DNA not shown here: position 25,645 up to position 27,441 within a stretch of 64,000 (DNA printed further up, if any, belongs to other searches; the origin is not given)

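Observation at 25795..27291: RsbW-type HATPase + GNAT acetyltransferase + unknown C-terminal domain in one 498-aa protein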

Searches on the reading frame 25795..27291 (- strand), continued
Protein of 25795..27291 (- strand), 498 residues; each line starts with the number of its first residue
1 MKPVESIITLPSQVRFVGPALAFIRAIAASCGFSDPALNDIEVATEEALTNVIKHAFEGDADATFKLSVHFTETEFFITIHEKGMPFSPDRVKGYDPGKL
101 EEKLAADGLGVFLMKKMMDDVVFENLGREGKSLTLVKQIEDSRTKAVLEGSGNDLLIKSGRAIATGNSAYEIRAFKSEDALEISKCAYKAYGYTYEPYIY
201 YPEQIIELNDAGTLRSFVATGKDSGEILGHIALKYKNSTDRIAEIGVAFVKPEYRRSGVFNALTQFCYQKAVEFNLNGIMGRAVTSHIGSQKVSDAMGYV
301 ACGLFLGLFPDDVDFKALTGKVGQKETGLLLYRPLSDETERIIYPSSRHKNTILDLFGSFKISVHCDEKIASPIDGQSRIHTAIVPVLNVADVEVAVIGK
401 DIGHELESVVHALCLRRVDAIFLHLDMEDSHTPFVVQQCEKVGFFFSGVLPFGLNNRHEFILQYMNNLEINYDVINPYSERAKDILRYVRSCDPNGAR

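Call 47: search_protein_families(library=ncbifam, proteins=[L009:6469-8004:+, L009:9682-10482:+, L009:11900-13279:+, L004:6466-7995:+, L009:5035-6447:+, L003:10347-11867:+, L020:4601-6034:+], max_evalue=0.01)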
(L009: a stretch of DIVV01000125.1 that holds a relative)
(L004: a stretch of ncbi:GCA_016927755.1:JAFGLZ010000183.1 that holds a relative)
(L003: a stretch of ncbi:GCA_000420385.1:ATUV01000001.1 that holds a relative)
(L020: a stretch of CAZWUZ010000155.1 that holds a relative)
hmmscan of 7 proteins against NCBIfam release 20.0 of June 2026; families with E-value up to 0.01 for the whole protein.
L009:6469-8004:+ (511 aa): 107 families (the best 25 are shown)
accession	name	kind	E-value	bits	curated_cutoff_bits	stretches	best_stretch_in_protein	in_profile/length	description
NF004837.0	PRK06187.1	subfamily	9.2e-111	370.7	476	1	2-503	9-523/531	long-chain-fatty-acid--CoA ligase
NF052269.1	Staph_lig_FadD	equivalog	1.5e-88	297.4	650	1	16-504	15-495/499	long-chain-fatty-acid--CoA ligase FadD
NF006182.0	PRK08316.1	subfamily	5.5e-85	285.8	663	1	3-504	13-519/523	fatty acyl-CoA synthetase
NF005307.0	PRK06839.1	equivalog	8.1e-81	272.1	748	1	14-504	15-495/496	o-succinylbenzoate--CoA ligase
NF004808.0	PRK06155.1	equivalog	3.5e-79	266.5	722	1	12-501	32-521/542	ATP-dependent acyl-CoA ligase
NF006181.0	PRK08314.1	subfamily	4.6e-76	256.3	705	1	12-504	35-556/563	long-chain-fatty-acid--CoA ligase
TIGR01923.1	menE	equivalog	8.4e-75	252.3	330.15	1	28-498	1-442/442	o-succinylbenzoate--CoA ligase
NF009233.0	PRK12583.1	subfamily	1.2e-74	251.7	832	2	152-508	195-556/558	fatty acid CoA ligase family protein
NF004114.0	PRK05605.1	equivalog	2.2e-74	250.8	766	2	156-502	219-569/575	long-chain-fatty-acid--CoA ligase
NF004822.0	PRK06178.1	equivalog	6.5e-74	249.5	782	2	155-503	210-568/571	acyl-CoA synthetase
TIGR03098.1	ligase_PEP_1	hypoth_equivalog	1.9e-72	244.4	592.35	1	4-499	3-515/517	acyl-CoA ligase (AMP-forming), exosortase A system-associated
NF004758.0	PRK06087.1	equivalog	5.2e-72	243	736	1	4-505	27-538/548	medium-chain fatty-acid--CoA ligase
NF002966.0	PRK03640.1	equivalog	6.4e-71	239.4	556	1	13-503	14-481/483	o-succinylbenzoate--CoA ligase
NF005702.0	PRK07514.1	subfamily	2.3e-70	237.4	558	1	14-505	16-503/506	malonyl-CoA synthase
NF005947.1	PRK08008.1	equivalog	1.4e-69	235.1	651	1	12-498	18-517/518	crotonobetaine/carnitine-CoA ligase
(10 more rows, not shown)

L009:9682-10482:+ (266 aa): 23 families
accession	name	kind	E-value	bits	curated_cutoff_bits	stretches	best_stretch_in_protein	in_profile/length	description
NF006077.0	PRK08223.1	equivalog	2.4e-52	177.7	266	1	3-177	6-179/296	hypothetical protein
NF011424.0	PRK14851.1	subfamily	2e-39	135.1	1170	1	5-259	23-274/679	hypothetical protein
NF011425.0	PRK14852.1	equivalog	7.3e-30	103.6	1337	1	8-179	315-485/989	hypothetical protein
NF006395.0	PRK08644.1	equivalog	2.7e-27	95.8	159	1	15-155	20-159/215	sulfur carrier protein ThiS adenylyltransferase ThiF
TIGR02354.1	thiF_fam2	equivalog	3.4e-25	89.1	152.2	1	16-127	12-121/200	thiamine biosynthesis protein ThiF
TIGR02356.1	adenyl_thiF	equivalog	7.5e-22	77.7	275.25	1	15-164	11-157/203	thiazole biosynthesis adenylyltransferase ThiF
NF006444.0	PRK08762.1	equivalog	3.2e-21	75.4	449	1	16-165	138-284/387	molybdopterin-synthase adenylyltransferase MoeB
NF006204.0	PRK08328.1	equivalog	4.6e-19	68.9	339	1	6-154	8-154/231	hypothetical protein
NF004281.0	PRK05690.1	subfamily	8.3e-19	67.8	266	1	8-163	18-167/250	molybdopterin-synthase adenylyltransferase MoeB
NF005901.0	PRK07877.1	equivalog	3.5e-16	58.6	476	1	10-142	92-220/722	Rv1355c family protein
TIGR02355.1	moeB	equivalog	6.7e-16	58.4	376.55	1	15-128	14-126/240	molybdopterin-synthase adenylyltransferase MoeB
NF009123.0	PRK12475.1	subfamily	8.5e-16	58.1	510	1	16-160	15-159/338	MoeB/ThiF family adenylyltransferase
NF004111.0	PRK05600.1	equivalog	1.2e-15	57.6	437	1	15-162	31-175/371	ThiF family adenylyltransferase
NF047750.1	SAMPActivE1UbaA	equivalog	8.4e-15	54.8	450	1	17-155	24-159/270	SAMP-activating enzyme E1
NF011696.0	PRK15116.1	equivalog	9.8e-15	54.9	304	1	14-126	19-131/268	tRNA cyclic N6-threonylcarbamoyladenosine(37) synthase TcdA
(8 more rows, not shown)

L009:11900-13279:+ (459 aa): 2 families
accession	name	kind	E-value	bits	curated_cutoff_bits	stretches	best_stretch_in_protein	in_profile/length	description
TIGR03573.1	WbuX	subfamily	9e-30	104.3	203.2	1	93-438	2-315/344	N-acetyl sugar amidotransferase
TIGR00268.2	TIGR00268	equivalog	0.0066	15.7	150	0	154-261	15-119/259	ATP-dependent sacrificial sulfur transferase LarE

L004:6466-7995:+ (509 aa): 1 family
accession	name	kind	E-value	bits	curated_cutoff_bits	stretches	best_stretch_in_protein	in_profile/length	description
TIGR03573.1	WbuX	subfamily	1.1e-20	74.3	203.2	1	120-289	2-170/344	N-acetyl sugar amidotransferase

L009:5035-6447:+ (470 aa): 55 families (the best 25 are shown)
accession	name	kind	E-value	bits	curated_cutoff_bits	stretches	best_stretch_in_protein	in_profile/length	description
TIGR00711.1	efflux_EmrB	subfamily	2e-60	205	230.2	1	14-419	3-406/485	DHA2 family efflux MFS transporter permease subunit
NF040895.2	MFS_effux_SdrM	equivalog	1.8e-37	129.5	550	1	14-441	7-423/441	multidrug efflux MFS transporter SdrM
NF000391.1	EmrB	exception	3.9e-37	128.1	925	1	14-422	12-419/501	multidrug efflux MFS transporter permease subunit EmrB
NF007799.0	PRK10504.1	subfamily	2.9e-35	122.1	426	1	15-460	12-457/471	multidrug transporter subunit MdtD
NF040856.1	FexB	exception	5.5e-35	121.1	950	1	18-422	19-421/469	chloramphenicol/florfenicol efflux MFS transporter FexB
NF000218.1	FexA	exception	1.4e-30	106.3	900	1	16-421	24-429/475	chloramphenicol/florfenicol efflux MFS transporter FexA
NF000025.1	MFS_efflux_tcmA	exception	4.2e-30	105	999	1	12-421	25-431/538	tetracenomycin C efflux MFS transporter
NF011571.1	PRK14995.1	subfamily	1.3e-29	103.4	701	1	18-421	10-411/493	SmvA family efflux MFS transporter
NF012175.1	tet_MFS_L_K_45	equivalog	2.9e-29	102.1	650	2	14-312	1-285/444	Tet(L)/Tet(K)/Tet(45) family tetracycline efflux MFS transporter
NF012169.0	qepA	equivalog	5.7e-28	97.8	1075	1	21-421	29-422/511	fluoroquinolone efflux MFS transporter QepA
NF000031.1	MFS_efflux_LmrA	exception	2.6e-26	92.4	850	1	23-420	41-436/484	lincomycin efflux MFS transporter Lmr(A)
NF012185.0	tet_MFS_L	exception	7.4e-26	91.1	925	1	14-421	15-409/457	tetracycline efflux MFS transporter Tet(L)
NF012184.0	tet_MFS_45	exception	9.3e-24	84.2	975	2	13-305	14-292/458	tetracycline efflux MFS transporter Tet(45)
NF033896.2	MFS_LfrA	equivalog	7.2e-23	80.9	825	1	15-420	22-423/504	efflux MFS transporter LfrA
NF012183.0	tet_MFS_K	exception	1.4e-21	77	925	1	12-296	13-283/459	tetracycline efflux MFS transporter Tet(K)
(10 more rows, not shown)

L003:10347-11867:+ (506 aa): 109 families (the best 25 are shown)
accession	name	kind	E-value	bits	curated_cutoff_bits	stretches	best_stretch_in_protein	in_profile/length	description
NF004837.0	PRK06187.1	subfamily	6.3e-108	361.3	476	1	7-498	14-524/531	long-chain-fatty-acid--CoA ligase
NF052269.1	Staph_lig_FadD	equivalog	1.7e-91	307.1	650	1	1-500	1-497/499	long-chain-fatty-acid--CoA ligase FadD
NF006182.0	PRK08316.1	subfamily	2.4e-82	277.1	663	1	6-494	16-515/523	fatty acyl-CoA synthetase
NF004758.0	PRK06087.1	equivalog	2.4e-81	273.8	736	1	7-501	30-537/548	medium-chain fatty-acid--CoA ligase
NF006181.0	PRK08314.1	subfamily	1e-76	258.4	705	2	133-498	181-556/563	long-chain-fatty-acid--CoA ligase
NF005307.0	PRK06839.1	equivalog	6.2e-76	256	748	1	3-485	5-480/496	o-succinylbenzoate--CoA ligase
TIGR01923.1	menE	equivalog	2.2e-73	247.6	330.15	1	28-488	1-438/442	o-succinylbenzoate--CoA ligase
NF005676.0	PRK07470.1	equivalog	7.9e-71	239.3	774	1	1-494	20-527/544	acyl-CoA synthetase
NF005702.0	PRK07514.1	subfamily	1.7e-70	237.9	558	1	12-501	14-505/506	malonyl-CoA synthase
NF004114.0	PRK05605.1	equivalog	5.6e-69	233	766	2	138-496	198-566/575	long-chain-fatty-acid--CoA ligase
NF002966.0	PRK03640.1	equivalog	1.7e-68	231.4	556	1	3-494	5-478/483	o-succinylbenzoate--CoA ligase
TIGR03208.1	cyc_hxne_CoA_lg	equivalog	1.4e-66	225.4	792.3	1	8-485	29-527/538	cyclohexanecarboxylate-CoA ligase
NF047394.1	AcylCoAsynMbcS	equivalog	4e-66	223.7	850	1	23-495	38-519/525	acyl-CoA synthetase MbcS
NF052580.1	Str24CoAsynCasG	equivalog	6.5e-66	222.8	750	1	21-484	60-536/548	steroid-24-oyl-CoA synthetase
NF004822.0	PRK06178.1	equivalog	7.1e-66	223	782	1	12-483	48-552/571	acyl-CoA synthetase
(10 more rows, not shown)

L020:4601-6034:+ (477 aa): 1 family
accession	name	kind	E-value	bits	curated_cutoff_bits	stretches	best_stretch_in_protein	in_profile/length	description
TIGR03573.1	WbuX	subfamily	1.9e-22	80.2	203.2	1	97-268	2-172/344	N-acetyl sugar amidotransferase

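Call 58: find_homologous_proteins(query=P0121, max_evalue=1e-30)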
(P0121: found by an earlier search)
Query P0121 (463 aa): 599 proteins with E <= 1e-30 among 8000 candidates; the best 120 are listed.
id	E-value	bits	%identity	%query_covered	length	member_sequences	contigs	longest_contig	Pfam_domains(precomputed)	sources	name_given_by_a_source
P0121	0.0e+0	1038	100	100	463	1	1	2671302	PF01039.28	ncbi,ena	-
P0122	1.5e-257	873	83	100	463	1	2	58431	PF01039.28,PF03255.20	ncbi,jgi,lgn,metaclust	metaclust:\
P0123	9.7e-256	867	82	100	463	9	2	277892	PF01039.28,PF03255.20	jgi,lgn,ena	-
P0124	1.4e-247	840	80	100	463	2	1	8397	PF01039.28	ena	-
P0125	5.6e-246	835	80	100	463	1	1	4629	PF01039.28,PF03255.20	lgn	-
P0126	3.1e-244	829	79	100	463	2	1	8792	PF01039.28,PF03255.20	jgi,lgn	jgi:acetyl-CoA carboxylase carboxyltransferase component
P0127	1.3e-242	824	81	100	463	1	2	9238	PF01039.28,PF03255.20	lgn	-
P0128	4.2e-237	806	78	100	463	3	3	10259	PF01039.28,PF03255.20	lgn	-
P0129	1.3e-234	797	77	100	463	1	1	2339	PF01039.28,PF03255.20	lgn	-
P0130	2.0e-233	794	76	100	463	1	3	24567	PF01039.28,PF03255.20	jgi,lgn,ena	-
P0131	2.5e-231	787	74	100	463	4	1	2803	PF01039.28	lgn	-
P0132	9.5e-229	778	75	100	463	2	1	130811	PF01039.28,PF03255.20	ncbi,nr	ncbi:MAG: hypothetical protein KKD44_22245 [Proteobacteria bacterium]|nr:hypothetical protein [Pseud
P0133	4.0e-225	766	73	100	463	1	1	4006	PF01039.28,PF03255.20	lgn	-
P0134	2.5e-223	760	72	100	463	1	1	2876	PF01039.28,PF03255.20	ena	-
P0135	5.8e-221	752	71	100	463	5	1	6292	PF01039.28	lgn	-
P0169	1.3e-122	428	47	96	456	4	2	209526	PF01039.28,PF03255.20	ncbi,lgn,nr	ncbi:MAG: hypothetical protein KKD01_04525 [Proteobacteria bacterium]|nr:hypothetical protein [Pseud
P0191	2.7e-103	365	40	99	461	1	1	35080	PF01039.28,PF03255.20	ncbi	-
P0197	3.1e-90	322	38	95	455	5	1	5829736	PF01039.28,PF06833.17,PF03255.20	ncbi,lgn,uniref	ncbi:Methylmalonyl-CoA carboxyltransferase 12S subunit [Sporomusa rhizae]|uniref:carboxyl transferas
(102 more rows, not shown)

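Call 60: find_encoding_contigs(protein=P0169, flank=7000, max_places=1)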
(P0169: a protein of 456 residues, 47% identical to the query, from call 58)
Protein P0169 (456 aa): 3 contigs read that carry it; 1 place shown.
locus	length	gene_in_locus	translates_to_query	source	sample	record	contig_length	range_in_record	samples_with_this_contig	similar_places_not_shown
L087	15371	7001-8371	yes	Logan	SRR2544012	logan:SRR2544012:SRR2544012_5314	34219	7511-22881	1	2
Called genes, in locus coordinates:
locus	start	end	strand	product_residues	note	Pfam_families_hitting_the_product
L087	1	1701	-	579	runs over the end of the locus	PF00270:DEAD, PF04851:ResIII, PF14617:CMS1 (weak), PF00271:Helicase_C, PF25399:DeaD_dimer, PF03880:DbpA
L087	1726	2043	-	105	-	-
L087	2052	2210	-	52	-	-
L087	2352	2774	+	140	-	PF25919:BSH_CusB (faint), PF00364:Biotin_lipoyl, PF25984:BSH_YknX (faint)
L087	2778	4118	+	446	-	PF00289:Biotin_carb_N, PF02786:CPSase_L_D2, PF02222:ATP-grasp (weak), PF07478:Dala_Dala_lig_C, PF02785:Biotin_carb_C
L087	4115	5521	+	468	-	PF00083:Sugar_tr, PF07690:MFS_1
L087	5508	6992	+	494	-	PF13581:HATPase_c_2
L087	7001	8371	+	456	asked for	PF01039:Carboxyl_trans, PF03255:ACCA (faint)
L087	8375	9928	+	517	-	PF00501:AMP-binding, PF13193:AMP-binding_C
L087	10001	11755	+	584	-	PF03577:Peptidase_C69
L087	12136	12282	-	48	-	-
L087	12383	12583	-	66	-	PF00313:CSD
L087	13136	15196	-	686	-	PF00575:S1 (weak), PF10150:RNase_E_G, PF20833:RNase_E_G_Thio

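Call 61: find_encoding_contigs(protein=P0197, flank=7000, max_places=1)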
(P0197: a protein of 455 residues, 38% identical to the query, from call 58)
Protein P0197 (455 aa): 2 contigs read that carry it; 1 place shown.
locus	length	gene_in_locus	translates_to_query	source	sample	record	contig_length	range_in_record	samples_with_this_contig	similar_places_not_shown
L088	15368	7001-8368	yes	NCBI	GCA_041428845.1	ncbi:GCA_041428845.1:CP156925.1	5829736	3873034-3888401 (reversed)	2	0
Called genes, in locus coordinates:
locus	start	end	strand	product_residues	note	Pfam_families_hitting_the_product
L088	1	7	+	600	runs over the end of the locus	PF12450:vWF_A, PF00092:VWA, PF13519:VWA_2, PF13768:VWA_3, PF12034:YfbK_C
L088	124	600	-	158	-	-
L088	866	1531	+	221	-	PF03692:CxxCxxCC (weak)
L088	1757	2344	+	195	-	-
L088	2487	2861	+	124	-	PF13240:Zn_Ribbon_1 (weak), PF13248:Zn_ribbon_3 (weak)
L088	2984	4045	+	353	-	-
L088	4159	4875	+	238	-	PF13529:Peptidase_C39_2, PF11814:DUF3335 (weak)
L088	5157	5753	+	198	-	-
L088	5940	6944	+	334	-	-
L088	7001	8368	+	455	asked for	PF01039:Carboxyl_trans, PF03255:ACCA (weak), PF06833:MdcE (weak)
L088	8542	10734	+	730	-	PF02743:dCache_1, PF00672:HAMP, PF00989:PAS, PF08447:PAS_3, PF08448:PAS_4, PF13426:PAS_9 (weak), PF00512:HisKA, PF02518:HATPase_c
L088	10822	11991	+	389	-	PF13487:HD_5, PF01966:HD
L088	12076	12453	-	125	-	PF09685:MamF_MmsF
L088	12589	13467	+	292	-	PF20316:DUF6612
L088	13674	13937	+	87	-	PF06961:DUF1294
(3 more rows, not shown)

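Call 62: find_encoding_contigs(protein=P0191, flank=7000, max_places=1)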
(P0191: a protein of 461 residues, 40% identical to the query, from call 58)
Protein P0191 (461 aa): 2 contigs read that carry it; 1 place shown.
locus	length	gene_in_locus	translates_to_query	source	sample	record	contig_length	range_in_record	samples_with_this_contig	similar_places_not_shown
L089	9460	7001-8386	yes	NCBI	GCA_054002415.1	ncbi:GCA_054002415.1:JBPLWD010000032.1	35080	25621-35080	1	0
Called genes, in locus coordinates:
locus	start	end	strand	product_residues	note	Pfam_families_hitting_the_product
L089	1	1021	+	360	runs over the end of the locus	PF01142:TruD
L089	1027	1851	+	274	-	PF02666:PS_Dcarbxylase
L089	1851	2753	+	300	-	PF02253:PLA1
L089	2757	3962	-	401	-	PF13393:tRNA-synt_His, PF00587:tRNA-synt_2b, PF00152:tRNA-synt_2 (weak), PF03129:HGTP_anticodon (faint)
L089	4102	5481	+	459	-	PF07690:MFS_1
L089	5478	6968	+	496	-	PF13581:HATPase_c_2, PF00583:Acetyltransf_1 (weak)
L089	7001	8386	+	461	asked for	PF01039:Carboxyl_trans, PF03255:ACCA (weak)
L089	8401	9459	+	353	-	?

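Call 77: search_dna_similar(query=window:25795-27291:-, collection=plasmids, mode=protein, max_evalue=1e-10, max_rows=12)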
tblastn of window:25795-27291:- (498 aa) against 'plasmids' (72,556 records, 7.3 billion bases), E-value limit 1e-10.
Records with a match: 1; places in all: 1; records where one place covers at least 80% of the query: 0.
Best place of each record, by identity: <60% 1.
By first word of the organism name: Listeria 1.
By predicted mobility (MOB-suite, as given by PLSDB): non-mobilizable 1.
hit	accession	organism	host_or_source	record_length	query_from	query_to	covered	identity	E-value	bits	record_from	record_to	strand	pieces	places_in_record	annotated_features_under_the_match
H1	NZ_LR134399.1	Listeria monocytogenes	Homo sapiens,Vein blood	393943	8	145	28%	30.3%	5e-11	73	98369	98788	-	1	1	rsbW: anti-sigma B factor RsbW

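Call 78: search_dna_similar(query=window:25795-27291:-, collection=phages, mode=protein, max_evalue=1e-10, max_rows=8)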
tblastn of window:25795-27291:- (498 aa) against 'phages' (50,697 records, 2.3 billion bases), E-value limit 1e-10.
Records with a match: 1; places in all: 1; records where one place covers at least 80% of the query: 0.
Best place of each record, by identity: <60% 1.
By first word of the organism name: Listeria 1.
By host as written in the record: Listeria monocytogenes 1.
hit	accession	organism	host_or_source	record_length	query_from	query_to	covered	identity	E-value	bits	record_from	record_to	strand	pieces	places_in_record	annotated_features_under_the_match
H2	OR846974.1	Listeria phage LM 4-11-1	Listeria monocytogenes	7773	8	145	28%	29.6%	7e-11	71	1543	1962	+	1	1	record has no annotation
